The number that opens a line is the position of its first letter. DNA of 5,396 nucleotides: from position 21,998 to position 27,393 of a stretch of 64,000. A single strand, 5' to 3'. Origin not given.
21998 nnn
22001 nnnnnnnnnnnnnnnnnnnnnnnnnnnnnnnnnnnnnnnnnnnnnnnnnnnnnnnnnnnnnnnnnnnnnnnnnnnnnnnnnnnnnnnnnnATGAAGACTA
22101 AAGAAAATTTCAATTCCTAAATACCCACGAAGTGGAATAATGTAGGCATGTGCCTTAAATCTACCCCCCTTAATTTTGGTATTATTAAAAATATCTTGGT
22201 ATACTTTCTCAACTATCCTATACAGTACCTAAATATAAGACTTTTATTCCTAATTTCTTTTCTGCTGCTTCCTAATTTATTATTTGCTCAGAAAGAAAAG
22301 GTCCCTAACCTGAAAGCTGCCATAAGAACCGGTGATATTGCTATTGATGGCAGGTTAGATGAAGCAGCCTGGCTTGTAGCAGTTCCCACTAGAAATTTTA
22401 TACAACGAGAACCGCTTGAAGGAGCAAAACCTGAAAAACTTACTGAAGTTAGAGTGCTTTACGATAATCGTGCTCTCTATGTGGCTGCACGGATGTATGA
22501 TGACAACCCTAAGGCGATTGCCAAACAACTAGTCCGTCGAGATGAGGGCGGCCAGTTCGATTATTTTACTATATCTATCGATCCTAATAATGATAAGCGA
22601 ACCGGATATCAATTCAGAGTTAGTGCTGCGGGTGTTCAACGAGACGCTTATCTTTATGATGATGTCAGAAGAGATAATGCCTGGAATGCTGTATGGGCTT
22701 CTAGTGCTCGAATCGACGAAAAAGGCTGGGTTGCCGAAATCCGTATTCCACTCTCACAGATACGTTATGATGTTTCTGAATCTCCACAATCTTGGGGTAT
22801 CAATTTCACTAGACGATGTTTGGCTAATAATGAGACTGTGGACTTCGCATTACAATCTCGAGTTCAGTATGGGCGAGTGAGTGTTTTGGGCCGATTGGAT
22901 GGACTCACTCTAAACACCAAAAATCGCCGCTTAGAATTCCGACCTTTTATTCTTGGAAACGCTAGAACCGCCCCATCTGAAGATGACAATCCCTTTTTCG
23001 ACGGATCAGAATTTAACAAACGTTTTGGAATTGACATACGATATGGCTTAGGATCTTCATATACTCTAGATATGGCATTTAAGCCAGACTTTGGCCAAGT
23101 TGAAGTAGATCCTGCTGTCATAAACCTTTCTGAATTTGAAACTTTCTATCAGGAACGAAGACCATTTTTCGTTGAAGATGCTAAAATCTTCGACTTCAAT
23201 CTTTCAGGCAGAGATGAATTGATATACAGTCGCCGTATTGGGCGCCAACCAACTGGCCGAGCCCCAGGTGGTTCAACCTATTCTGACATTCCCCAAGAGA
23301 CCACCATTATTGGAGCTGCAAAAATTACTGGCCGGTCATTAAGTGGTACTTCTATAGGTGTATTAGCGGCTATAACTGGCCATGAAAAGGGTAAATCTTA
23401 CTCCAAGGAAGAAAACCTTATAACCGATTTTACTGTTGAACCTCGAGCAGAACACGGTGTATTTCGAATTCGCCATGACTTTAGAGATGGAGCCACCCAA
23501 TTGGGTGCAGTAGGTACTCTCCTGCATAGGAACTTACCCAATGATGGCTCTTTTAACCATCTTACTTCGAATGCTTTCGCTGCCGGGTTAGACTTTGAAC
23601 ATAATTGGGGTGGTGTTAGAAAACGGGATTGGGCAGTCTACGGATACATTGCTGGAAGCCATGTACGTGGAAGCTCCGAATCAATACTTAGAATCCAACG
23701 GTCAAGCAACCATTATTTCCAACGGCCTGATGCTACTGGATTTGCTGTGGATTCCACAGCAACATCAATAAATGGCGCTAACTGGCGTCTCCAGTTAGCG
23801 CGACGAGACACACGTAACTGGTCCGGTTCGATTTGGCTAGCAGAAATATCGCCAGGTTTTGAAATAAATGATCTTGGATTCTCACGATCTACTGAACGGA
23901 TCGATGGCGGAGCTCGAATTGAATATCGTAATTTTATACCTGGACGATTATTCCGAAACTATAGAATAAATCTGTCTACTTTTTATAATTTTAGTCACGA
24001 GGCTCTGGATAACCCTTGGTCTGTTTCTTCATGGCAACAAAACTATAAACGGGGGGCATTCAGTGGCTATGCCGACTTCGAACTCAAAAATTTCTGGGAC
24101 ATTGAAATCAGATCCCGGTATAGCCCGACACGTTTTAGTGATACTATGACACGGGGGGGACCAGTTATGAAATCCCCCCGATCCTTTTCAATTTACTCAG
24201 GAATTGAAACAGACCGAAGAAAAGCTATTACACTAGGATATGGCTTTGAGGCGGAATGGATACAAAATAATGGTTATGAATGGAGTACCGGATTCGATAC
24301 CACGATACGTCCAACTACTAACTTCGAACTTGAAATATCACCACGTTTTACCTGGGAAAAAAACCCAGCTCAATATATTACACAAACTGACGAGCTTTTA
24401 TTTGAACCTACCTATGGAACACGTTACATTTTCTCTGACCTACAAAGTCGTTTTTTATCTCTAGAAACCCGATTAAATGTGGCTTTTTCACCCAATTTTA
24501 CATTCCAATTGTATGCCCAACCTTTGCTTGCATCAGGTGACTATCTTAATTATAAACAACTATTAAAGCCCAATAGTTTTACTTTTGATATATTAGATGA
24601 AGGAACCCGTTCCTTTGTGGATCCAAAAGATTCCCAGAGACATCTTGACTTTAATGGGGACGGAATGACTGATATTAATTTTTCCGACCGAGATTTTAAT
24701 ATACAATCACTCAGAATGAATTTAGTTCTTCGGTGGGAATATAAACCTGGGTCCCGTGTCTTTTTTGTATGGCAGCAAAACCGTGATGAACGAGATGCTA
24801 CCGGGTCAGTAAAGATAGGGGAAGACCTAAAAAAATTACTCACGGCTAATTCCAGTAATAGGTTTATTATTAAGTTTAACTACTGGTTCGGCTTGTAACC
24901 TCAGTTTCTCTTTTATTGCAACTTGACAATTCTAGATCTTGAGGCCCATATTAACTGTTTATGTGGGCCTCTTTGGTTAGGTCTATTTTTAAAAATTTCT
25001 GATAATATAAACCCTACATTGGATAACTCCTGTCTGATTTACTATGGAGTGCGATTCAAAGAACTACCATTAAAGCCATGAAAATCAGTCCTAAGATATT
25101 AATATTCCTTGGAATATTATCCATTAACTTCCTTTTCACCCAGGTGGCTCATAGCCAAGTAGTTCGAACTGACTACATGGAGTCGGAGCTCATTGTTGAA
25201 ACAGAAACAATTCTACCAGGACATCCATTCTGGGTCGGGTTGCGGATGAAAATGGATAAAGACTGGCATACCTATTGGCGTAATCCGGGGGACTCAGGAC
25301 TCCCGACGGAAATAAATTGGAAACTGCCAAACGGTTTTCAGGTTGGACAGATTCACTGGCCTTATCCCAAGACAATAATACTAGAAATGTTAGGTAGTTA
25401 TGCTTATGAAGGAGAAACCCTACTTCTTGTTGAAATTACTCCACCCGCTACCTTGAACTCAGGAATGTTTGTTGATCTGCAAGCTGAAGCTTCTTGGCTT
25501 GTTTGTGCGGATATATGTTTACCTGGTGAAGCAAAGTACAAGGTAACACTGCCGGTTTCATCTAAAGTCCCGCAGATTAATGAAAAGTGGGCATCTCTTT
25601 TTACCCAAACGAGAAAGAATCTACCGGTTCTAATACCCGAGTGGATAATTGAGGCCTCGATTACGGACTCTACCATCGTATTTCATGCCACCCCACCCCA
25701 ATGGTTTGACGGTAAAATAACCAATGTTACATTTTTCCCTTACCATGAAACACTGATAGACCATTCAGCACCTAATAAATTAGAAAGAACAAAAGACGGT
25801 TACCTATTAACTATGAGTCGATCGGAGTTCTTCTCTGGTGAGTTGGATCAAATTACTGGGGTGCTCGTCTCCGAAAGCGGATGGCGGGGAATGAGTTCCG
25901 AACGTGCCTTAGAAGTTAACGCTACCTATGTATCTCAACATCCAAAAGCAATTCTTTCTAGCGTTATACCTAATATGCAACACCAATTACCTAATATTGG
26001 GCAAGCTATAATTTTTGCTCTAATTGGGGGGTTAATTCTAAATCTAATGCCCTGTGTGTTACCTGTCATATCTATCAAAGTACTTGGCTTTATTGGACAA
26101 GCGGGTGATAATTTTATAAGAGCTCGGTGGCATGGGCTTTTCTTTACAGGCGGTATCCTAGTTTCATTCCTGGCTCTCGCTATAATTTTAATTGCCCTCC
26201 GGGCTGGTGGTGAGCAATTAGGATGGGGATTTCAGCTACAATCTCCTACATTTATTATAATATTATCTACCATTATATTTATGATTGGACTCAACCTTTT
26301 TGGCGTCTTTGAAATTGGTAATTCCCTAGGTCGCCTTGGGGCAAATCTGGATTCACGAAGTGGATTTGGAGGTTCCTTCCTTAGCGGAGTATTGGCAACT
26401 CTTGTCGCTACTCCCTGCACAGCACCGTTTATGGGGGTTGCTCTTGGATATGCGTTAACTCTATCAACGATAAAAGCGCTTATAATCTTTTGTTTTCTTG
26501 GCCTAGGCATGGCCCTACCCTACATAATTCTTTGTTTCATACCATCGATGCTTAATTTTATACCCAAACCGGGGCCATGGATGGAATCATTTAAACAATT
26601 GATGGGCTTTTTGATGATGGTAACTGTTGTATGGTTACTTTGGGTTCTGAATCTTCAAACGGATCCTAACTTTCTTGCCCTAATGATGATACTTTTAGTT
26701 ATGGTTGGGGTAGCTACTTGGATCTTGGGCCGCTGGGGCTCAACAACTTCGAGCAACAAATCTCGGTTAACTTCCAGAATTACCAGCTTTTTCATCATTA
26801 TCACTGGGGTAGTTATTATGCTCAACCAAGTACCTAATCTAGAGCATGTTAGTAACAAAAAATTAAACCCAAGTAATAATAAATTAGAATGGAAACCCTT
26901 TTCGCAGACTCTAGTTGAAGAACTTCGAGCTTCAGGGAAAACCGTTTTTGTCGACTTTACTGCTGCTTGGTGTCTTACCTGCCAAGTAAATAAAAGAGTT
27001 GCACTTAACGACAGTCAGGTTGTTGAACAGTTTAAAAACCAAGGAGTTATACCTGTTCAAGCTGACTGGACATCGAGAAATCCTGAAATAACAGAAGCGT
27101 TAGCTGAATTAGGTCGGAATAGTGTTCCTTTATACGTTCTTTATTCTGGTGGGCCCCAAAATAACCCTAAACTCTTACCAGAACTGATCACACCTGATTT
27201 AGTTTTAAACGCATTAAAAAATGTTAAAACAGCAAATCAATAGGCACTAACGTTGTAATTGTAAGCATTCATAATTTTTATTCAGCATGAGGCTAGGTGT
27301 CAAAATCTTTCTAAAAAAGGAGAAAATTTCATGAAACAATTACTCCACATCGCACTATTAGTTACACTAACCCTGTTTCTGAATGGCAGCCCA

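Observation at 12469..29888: Five PhyH-family Fe(II)/2OG dioxygenase paralogs within 17 kb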

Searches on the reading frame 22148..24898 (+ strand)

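Call 5: search_protein_families(library=pfam, proteins=[window:22148-24898:+], max_evalue=0.001)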
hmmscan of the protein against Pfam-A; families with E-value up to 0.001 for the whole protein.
window:22148-24898:+ (916 aa): 2 families
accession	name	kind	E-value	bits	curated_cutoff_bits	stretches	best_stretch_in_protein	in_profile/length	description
PF19313.5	DUF5916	-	3.4e-63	214.7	22.6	1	261-913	4-562/572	Domain of unknown function (DUF5916)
PF06452.16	CBM9_1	-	1.2e-08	35.5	23.4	1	66-221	1-147/185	Carbohydrate family 9 binding domain-like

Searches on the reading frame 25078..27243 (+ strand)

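Call 6: search_protein_families(library=pfam, proteins=[window:25078-27243:+], max_evalue=0.001)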
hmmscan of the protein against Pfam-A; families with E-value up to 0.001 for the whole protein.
window:25078-27243:+ (721 aa): 5 families
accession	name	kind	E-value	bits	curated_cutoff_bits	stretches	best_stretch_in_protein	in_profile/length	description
PF11412.14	DsbD_N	-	1.1e-20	74.3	25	1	46-156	15-116/119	Thiol:disulfide interchange protein DsbD, N-terminal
PF02683.22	DsbD_TM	-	6.8e-19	68.5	27.1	1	312-521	6-215/219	Cytochrome C biogenesis protein transmembrane domain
PF13899.12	Thioredoxin_7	-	1e-18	67.7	27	1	610-689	7-81/83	Thioredoxin-like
PF03190.21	Thioredox_DsbH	-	1.1e-05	25.9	27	1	598-674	15-89/163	Protein of unknown function, DUF255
PF13098.12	Thioredoxin_2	-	0.00044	21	27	1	618-692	3-85/104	Thioredoxin-like domain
